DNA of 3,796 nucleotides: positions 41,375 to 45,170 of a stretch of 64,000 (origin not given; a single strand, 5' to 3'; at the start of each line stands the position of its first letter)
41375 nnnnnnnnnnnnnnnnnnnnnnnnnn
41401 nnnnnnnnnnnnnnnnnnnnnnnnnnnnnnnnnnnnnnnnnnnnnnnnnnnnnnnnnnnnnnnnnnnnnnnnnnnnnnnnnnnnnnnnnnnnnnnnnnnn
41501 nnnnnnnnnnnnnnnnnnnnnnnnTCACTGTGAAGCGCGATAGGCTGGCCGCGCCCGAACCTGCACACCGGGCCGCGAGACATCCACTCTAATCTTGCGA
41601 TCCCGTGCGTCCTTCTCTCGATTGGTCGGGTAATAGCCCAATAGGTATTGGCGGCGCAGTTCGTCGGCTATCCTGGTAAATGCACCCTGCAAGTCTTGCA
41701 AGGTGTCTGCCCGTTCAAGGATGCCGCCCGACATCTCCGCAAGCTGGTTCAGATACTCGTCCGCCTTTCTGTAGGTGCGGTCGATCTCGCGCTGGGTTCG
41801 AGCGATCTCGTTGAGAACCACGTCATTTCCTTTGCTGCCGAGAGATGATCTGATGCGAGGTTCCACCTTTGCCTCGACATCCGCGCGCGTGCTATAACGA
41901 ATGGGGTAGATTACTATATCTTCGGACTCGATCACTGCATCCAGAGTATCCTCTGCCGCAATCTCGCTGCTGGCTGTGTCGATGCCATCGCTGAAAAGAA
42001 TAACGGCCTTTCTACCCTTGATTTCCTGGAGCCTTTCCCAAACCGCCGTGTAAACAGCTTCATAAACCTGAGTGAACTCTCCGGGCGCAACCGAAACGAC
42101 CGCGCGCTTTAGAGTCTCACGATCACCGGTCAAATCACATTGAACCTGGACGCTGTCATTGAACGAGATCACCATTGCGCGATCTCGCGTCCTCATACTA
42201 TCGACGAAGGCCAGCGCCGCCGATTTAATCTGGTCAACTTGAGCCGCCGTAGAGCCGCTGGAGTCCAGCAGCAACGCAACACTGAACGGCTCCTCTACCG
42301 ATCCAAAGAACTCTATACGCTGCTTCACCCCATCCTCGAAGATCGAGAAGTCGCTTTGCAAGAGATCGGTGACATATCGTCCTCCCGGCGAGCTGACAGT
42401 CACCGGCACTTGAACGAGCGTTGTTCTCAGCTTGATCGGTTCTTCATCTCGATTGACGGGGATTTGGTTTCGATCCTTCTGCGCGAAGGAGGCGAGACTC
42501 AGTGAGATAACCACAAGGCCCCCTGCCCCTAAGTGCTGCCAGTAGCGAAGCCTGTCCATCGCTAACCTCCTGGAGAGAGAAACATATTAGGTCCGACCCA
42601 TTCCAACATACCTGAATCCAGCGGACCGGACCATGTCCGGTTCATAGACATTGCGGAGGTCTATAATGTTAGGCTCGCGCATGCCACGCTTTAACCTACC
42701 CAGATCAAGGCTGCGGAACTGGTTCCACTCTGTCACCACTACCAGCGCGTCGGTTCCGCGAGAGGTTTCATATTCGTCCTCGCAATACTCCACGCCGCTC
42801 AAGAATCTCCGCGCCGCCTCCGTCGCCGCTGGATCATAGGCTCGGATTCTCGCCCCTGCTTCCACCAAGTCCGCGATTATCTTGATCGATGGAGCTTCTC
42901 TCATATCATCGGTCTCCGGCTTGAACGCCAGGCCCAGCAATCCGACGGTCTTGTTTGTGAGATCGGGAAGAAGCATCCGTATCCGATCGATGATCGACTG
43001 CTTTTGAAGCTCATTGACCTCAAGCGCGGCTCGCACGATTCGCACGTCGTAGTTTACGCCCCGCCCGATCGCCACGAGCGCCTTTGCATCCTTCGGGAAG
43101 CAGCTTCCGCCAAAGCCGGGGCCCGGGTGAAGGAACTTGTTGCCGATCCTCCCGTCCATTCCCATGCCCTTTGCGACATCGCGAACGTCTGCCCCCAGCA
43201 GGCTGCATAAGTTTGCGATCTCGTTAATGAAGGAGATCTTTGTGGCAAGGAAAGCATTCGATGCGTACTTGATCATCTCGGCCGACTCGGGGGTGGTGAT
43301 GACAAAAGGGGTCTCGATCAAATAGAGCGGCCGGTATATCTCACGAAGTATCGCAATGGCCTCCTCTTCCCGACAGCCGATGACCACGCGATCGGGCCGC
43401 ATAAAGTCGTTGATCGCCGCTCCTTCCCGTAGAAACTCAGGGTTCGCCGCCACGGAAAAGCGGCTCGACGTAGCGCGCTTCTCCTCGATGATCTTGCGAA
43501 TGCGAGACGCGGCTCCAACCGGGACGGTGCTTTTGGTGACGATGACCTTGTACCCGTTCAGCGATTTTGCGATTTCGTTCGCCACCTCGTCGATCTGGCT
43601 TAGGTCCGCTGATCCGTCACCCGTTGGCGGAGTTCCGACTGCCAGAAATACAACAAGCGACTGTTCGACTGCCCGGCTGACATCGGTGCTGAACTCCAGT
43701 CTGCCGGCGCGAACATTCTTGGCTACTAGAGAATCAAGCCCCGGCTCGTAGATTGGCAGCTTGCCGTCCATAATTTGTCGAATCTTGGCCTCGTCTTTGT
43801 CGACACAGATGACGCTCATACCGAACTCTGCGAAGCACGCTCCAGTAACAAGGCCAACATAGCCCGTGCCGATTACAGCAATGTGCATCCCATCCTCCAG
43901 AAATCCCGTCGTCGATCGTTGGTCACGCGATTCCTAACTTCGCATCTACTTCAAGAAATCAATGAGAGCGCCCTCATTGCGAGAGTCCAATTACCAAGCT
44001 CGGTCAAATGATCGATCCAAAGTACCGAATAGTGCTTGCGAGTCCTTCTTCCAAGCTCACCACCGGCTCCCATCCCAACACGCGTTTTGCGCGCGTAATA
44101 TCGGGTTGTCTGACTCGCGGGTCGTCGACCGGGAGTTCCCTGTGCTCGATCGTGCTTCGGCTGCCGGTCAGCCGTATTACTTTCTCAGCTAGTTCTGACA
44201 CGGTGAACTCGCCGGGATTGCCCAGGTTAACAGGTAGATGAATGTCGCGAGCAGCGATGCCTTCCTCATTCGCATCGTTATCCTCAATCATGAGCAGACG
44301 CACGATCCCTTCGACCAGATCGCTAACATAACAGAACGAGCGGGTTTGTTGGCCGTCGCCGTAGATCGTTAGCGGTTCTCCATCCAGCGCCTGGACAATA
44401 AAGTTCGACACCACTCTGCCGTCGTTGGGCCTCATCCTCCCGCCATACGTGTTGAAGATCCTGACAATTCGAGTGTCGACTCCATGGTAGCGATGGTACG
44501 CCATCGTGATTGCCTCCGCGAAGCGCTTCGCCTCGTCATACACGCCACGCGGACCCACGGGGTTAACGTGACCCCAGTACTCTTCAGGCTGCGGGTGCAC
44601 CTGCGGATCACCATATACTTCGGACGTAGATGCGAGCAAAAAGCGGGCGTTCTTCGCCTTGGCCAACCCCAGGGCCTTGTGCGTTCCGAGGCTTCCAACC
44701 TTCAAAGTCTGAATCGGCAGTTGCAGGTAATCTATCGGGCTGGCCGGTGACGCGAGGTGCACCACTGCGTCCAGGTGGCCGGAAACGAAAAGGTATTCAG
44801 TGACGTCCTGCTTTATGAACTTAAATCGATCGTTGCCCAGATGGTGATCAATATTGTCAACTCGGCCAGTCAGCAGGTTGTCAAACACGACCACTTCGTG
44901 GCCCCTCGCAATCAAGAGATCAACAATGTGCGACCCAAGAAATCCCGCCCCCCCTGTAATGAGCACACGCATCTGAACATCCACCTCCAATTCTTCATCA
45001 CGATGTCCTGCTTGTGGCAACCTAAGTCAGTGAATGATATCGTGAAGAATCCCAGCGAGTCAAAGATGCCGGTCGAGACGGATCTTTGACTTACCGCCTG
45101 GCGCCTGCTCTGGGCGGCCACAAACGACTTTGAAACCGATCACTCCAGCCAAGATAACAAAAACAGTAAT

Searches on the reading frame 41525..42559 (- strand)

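Call 6: search_protein_families(library=pfam, proteins=[window:41525-42559:-], max_evalue=0.001)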
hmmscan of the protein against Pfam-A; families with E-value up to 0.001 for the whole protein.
window:41525-42559:- (344 aa): 1 family
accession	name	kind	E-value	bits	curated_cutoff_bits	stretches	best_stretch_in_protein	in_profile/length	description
PF13519.12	VWA_2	-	2.5e-12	47.8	27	1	94-192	1-106/107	von Willebrand factor type A domain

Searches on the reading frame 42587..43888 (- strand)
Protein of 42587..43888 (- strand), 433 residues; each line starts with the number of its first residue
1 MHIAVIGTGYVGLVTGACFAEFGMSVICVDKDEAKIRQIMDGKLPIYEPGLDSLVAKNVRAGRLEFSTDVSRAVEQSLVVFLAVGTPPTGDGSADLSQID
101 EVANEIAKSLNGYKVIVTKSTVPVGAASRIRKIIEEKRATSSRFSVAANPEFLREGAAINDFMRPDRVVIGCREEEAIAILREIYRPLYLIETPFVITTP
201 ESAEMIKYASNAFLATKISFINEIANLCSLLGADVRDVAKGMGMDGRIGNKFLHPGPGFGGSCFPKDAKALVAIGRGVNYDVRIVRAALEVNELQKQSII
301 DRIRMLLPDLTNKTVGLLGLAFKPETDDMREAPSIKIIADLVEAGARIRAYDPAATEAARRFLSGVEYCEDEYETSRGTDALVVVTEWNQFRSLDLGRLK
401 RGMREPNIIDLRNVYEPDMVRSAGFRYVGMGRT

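Call 6: search_protein_families(library=pfam, proteins=[window:42587-43888:-], max_evalue=0.001)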
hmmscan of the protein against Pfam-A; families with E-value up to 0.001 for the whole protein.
window:42587-43888:- (433 aa): 6 families
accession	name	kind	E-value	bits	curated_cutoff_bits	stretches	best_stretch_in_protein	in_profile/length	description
PF03721.20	UDPG_MGDP_dh_N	-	7.1e-67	225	27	1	1-184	1-187/187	UDP-glucose/GDP-mannose dehydrogenase family, NAD binding domain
PF00984.24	UDPG_MGDP_dh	-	4e-38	129.9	25.4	1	201-293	1-93/94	UDP-glucose/GDP-mannose dehydrogenase family, central domain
PF03720.21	UDPG_MGDP_dh_C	-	9.7e-33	113.1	30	1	317-417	2-103/103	UDP-glucose/GDP-mannose dehydrogenase family, UDP binding domain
PF03446.21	NAD_binding_2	-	0.00053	20.5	21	0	3-140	2-113/161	NAD binding domain of 6-phosphogluconate dehydrogenase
PF02737.24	3HCDH_N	-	0.00076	19.9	22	0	2-80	1-83/180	3-hydroxyacyl-CoA dehydrogenase, NAD binding domain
PF03807.23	F420_oxidored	-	0.00099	20.1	21.6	0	3-85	2-68/94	NADP oxidoreductase coenzyme F420-dependent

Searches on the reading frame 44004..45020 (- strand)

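Call 6: search_protein_families(library=pfam, proteins=[window:44004-45020:-], max_evalue=0.001)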
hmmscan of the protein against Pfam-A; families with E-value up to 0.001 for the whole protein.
window:44004-45020:- (338 aa): 6 families
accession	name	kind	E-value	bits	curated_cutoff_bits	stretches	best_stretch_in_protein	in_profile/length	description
PF16363.11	GDP_Man_Dehyd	-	3.2e-51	175.2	27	1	20-329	1-331/332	GDP-mannose 4,6 dehydratase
PF01370.27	Epimerase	-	8.8e-49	166.5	20.9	1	19-246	1-228/240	NAD dependent epimerase/dehydratase family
PF01073.25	3Beta_HSD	-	2e-10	40.6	22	1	20-239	1-225/280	3-beta hydroxysteroid dehydrogenase/isomerase family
PF04321.23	RmlD_sub_bind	-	5e-10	39.4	27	1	17-289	1-235/287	RmlD substrate binding domain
PF07993.18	NAD_binding_4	-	2.2e-07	30.7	20.1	0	80-203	86-216/258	Male sterility protein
PF02719.21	Polysacc_synt_2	-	2.5e-05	24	20.2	0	155-289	132-251/293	Polysaccharide biosynthesis protein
